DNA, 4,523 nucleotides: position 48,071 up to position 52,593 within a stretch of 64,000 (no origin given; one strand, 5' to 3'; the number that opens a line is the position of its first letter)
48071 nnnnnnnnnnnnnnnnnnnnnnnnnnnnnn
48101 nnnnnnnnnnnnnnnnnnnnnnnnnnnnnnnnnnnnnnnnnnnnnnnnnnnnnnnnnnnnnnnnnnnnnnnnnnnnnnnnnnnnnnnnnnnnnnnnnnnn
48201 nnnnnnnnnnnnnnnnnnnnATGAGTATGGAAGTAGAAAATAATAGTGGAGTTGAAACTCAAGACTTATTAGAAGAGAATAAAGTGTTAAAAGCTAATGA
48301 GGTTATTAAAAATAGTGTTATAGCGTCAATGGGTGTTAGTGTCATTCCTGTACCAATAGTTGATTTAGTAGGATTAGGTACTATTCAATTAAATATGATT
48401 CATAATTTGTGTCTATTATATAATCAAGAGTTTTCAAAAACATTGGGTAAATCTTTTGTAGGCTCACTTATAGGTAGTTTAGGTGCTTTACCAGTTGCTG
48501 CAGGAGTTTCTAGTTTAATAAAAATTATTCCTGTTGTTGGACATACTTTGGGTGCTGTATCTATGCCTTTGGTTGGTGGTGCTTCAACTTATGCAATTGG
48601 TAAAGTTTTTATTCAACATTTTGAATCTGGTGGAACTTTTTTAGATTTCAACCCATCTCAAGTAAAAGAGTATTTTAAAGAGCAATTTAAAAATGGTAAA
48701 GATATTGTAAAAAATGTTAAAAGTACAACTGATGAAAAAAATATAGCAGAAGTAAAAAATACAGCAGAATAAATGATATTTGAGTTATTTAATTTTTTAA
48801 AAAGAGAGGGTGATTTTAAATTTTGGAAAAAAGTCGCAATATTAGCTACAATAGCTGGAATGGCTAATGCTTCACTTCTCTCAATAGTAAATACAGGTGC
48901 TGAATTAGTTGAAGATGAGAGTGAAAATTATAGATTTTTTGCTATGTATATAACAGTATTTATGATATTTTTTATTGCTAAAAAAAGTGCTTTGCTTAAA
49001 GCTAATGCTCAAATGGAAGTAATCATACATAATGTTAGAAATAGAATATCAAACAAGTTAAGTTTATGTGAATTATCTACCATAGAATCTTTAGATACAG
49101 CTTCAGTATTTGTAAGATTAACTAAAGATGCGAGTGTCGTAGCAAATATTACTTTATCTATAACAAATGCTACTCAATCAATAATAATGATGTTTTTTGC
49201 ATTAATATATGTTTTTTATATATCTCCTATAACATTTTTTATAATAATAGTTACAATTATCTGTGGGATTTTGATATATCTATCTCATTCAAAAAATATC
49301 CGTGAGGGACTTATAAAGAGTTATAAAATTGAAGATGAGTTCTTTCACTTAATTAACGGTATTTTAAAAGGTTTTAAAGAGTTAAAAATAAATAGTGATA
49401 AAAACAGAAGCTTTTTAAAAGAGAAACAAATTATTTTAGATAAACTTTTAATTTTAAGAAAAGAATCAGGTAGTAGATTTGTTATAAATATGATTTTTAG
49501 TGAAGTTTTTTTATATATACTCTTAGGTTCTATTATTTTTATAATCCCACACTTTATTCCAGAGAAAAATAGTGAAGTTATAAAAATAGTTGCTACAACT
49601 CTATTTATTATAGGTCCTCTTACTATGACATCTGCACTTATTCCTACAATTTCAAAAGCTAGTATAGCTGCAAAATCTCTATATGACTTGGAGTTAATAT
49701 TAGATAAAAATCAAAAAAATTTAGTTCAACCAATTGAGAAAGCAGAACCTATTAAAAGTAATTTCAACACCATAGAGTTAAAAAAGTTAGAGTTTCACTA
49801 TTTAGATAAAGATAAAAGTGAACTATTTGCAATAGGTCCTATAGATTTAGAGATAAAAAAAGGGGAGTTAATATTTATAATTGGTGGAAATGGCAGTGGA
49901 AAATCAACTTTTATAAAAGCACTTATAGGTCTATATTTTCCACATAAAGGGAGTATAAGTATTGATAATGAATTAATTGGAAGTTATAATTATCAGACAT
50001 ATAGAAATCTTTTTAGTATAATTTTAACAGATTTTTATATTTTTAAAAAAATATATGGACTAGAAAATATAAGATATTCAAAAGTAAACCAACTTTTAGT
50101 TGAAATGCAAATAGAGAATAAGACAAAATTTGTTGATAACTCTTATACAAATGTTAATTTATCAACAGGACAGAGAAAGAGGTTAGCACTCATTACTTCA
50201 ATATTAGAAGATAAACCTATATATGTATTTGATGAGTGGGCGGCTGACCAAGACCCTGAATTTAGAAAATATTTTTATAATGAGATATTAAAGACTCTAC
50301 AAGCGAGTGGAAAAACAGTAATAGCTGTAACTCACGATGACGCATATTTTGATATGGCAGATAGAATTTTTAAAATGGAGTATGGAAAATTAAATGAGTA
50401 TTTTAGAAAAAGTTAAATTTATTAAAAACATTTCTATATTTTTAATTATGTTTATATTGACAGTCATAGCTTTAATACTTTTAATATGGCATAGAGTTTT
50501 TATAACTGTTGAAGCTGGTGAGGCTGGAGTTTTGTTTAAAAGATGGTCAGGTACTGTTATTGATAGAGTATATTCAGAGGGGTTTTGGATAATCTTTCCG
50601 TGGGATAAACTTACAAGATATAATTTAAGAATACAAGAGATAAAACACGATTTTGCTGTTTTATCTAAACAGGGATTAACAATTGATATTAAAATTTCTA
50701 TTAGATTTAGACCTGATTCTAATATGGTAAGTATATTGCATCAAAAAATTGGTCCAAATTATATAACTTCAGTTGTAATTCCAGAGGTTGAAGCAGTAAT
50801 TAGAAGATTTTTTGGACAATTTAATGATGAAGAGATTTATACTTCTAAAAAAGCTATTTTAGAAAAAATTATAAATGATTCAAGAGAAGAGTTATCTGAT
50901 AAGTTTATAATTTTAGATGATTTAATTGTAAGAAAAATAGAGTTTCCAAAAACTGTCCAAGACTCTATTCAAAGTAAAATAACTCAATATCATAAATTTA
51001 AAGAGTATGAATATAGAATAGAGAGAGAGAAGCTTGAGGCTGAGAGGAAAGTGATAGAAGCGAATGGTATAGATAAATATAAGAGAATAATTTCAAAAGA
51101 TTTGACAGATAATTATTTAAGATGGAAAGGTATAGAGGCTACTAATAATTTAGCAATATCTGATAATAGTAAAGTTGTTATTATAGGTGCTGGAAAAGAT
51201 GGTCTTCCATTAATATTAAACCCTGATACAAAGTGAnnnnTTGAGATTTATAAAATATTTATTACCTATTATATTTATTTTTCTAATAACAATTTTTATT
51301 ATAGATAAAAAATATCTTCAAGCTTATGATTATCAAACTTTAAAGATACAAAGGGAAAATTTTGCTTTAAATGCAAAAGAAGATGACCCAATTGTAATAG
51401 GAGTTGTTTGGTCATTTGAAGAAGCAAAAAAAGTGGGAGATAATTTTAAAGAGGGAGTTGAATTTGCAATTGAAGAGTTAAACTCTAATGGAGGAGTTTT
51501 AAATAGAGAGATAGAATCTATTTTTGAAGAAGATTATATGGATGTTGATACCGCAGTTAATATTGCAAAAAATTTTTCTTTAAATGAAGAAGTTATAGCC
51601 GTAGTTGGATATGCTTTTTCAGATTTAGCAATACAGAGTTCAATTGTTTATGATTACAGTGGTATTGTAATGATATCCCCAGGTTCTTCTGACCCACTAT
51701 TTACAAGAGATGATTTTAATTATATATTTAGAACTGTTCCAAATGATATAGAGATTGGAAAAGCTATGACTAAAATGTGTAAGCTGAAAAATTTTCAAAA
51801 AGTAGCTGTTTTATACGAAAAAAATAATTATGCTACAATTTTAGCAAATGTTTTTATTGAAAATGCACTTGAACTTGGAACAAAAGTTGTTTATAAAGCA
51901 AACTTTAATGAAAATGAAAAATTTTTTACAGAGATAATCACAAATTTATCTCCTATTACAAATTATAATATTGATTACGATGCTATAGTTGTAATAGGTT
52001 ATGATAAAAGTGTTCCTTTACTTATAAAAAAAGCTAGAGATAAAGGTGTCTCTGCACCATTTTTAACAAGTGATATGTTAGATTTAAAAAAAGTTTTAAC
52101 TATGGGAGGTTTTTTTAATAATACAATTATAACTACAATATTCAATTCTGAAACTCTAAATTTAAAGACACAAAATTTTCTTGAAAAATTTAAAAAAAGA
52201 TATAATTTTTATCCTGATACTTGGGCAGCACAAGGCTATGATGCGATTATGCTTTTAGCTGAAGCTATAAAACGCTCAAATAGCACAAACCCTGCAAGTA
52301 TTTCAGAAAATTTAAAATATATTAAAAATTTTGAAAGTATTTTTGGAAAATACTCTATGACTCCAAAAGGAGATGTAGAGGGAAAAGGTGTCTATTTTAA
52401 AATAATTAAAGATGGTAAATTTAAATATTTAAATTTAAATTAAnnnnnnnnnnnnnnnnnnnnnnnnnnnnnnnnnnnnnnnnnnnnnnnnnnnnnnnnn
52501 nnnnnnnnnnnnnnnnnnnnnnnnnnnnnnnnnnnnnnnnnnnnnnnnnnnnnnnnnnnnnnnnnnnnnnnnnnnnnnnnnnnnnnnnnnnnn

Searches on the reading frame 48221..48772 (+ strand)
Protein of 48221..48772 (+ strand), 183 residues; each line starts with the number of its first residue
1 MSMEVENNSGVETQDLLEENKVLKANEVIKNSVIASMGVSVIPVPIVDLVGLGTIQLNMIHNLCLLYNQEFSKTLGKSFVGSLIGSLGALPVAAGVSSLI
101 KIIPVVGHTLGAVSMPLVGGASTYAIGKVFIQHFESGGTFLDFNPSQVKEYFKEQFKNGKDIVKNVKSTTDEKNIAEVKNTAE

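Call 53: search_protein_families(library=ncbifam, proteins=[window:48221-48772:+], max_evalue=0.00001)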
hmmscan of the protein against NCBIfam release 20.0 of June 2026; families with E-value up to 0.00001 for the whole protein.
window:48221-48772:+ (183 aa): 0 families

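Call 87: search_protein_families(library=padloc, proteins=[window:48221-48772:+], max_evalue=0.001)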
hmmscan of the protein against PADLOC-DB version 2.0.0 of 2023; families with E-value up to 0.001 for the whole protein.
window:48221-48772:+ (183 aa): 0 families

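Call 88: search_protein_families(library=pfam, proteins=[window:48221-48772:+], max_evalue=0.001)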
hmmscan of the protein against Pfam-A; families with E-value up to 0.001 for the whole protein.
window:48221-48772:+ (183 aa): 1 family
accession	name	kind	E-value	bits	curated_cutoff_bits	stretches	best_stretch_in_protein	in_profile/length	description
PF05128.17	DUF697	-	4.9e-14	52.8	27.7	1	13-158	10-159/162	Domain of unknown function (DUF697)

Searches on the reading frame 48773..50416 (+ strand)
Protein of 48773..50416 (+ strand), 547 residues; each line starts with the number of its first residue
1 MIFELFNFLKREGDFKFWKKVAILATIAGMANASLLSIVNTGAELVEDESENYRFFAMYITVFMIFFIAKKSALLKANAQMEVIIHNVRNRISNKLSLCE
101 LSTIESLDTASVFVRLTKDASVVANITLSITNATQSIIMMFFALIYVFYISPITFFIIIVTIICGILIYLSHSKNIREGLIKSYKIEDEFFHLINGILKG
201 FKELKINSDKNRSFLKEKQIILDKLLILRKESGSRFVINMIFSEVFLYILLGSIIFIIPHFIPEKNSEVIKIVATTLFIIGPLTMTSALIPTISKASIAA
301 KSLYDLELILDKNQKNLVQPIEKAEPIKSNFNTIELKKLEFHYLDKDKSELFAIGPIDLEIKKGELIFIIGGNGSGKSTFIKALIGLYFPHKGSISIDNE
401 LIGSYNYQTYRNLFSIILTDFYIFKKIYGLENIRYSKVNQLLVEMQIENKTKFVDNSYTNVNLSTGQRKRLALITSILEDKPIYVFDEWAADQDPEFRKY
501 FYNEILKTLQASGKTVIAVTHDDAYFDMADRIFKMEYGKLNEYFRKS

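Call 53: search_protein_families(library=ncbifam, proteins=[window:48773-50416:+], max_evalue=0.00001)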
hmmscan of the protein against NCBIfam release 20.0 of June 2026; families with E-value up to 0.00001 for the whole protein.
window:48773-50416:+ (547 aa): 163 families (the best 25 are shown)
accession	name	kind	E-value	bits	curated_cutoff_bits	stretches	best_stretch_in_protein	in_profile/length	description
TIGR01194.1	cyc_pep_trnsptr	subfamily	1.3e-101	340.9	286.2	1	21-540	22-547/554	cyclic peptide export ABC transporter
NF007813.0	PRK10522.1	equivalog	4.9e-96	322.5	604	1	10-543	8-530/547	multidrug ABC transporter permease/ATP-binding protein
TIGR02203.1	MsbA_lipidA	equivalog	6.4e-37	127.3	602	1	24-542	26-548/572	lipid A export permease/ATP-binding protein MsbA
TIGR02204.1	MsbA_rel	hypoth_equivalog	2.4e-34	118.9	780.4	1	33-541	39-553/576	ABC transporter, permease/ATP-binding protein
TIGR03375.1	type_I_sec_LssB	subfamily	4.5e-31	107.9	693.1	1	137-540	272-679/696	type I secretion system permease/ATPase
TIGR02857.1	CydD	equivalog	7.5e-28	97.8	435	1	318-535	305-529/529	thiol reductant ABC exporter subunit CydD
TIGR04521.1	ECF_ATPase_2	equivalog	3.5e-27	95.2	330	1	334-540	1-223/279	energy-coupling factor transporter ATPase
NF045513.1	HepA_fam_ABC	equivalog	6.5e-27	94.2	725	1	56-542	98-588/610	heterocyst formation ABC transporter subunit HepA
TIGR04520.1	ECF_ATPase_1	equivalog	6.9e-27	94.5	315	1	334-541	1-215/269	energy-coupling factor transporter ATPase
NF008381.0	PRK11176.1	equivalog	2.9e-26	92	867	1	60-542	69-558/582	lipid A ABC transporter ATP-binding protein/permease MsbA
TIGR01846.1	type_I_sec_HlyB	subfamily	1e-25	90.2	725.55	1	131-542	253-671/694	type I secretion system permease/ATPase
NF008364.0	PRK11160.1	equivalog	1.5e-25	89.9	630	1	84-542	91-554/575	heme ABC transporter ATP-binding protein/permease CydC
NF050066.1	LPSTprtrPglK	equivalog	4.4e-25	88.1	1000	1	84-537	104-557/558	BC-type lipopolysaccharide transporter PglK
TIGR02868.1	CydC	equivalog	3.1e-23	82.2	329.05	1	85-522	85-529/530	thiol reductant ABC exporter subunit CydC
NF010170.0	PRK13651.1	equivalog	3.1e-23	82.2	432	2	334-398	3-67/308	cobalt transporter ATP-binding subunit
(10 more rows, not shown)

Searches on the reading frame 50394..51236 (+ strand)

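Call 53: search_protein_families(library=ncbifam, proteins=[window:50394-51236:+], max_evalue=0.00001)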
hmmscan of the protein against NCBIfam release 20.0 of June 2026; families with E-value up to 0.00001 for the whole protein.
window:50394-51236:+ (280 aa): 0 families

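Call 87: search_protein_families(library=padloc, proteins=[window:50394-51236:+], max_evalue=0.001)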
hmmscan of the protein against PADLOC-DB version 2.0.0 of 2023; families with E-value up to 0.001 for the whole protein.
window:50394-51236:+ (280 aa): 0 families

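Call 88: search_protein_families(library=pfam, proteins=[window:50394-51236:+], max_evalue=0.001)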
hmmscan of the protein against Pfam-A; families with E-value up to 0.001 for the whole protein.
window:50394-51236:+ (280 aa): 1 family
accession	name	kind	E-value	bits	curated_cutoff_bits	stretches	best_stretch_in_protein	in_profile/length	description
PF01145.31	Band_7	-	2.4e-24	86.8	23.6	1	38-215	2-175/176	SPFH domain / Band 7 family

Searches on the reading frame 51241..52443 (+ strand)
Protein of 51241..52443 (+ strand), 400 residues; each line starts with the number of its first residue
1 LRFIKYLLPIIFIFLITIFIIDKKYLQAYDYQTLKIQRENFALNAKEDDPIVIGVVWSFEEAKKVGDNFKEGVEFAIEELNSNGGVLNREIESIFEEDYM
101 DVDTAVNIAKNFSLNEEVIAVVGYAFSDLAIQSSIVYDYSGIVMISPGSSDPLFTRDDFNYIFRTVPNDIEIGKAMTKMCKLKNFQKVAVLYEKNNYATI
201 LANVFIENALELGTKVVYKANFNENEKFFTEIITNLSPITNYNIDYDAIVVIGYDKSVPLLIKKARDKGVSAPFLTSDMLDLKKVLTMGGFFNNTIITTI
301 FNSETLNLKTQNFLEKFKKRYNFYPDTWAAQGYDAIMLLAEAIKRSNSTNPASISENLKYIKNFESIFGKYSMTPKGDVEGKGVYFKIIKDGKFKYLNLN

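Call 53: search_protein_families(library=ncbifam, proteins=[window:51241-52443:+], max_evalue=0.00001)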
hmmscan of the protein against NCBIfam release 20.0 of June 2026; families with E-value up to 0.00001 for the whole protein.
window:51241-52443:+ (400 aa): 2 families
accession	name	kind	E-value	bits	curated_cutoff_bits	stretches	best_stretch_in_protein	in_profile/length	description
NF011933.0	PRK15404.1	subfamily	1.1e-37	130.1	477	1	48-381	24-352/370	high-affinity branched-chain amino acid ABC transporter substrate-binding protein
TIGR03407.1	urea_ABC_UrtA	exception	6.5e-06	25.3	492.75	0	69-124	20-75/361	urea ABC transporter substrate-binding protein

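Call 88: search_protein_families(library=pfam, proteins=[window:51241-52443:+], max_evalue=0.001)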
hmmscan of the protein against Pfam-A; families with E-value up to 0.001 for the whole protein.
window:51241-52443:+ (400 aa): 3 families
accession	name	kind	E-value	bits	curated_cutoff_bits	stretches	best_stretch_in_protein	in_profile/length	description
PF13458.12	Peripla_BP_6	-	2.2e-37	129.9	31.7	1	51-376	2-325/343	Periplasmic binding protein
PF01094.35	ANF_receptor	-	1.7e-32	113.3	25.4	1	71-364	4-310/353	Receptor family ligand binding region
PF13433.12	Peripla_BP_5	-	9.5e-08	32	27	1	53-124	3-75/363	Periplasmic binding protein domain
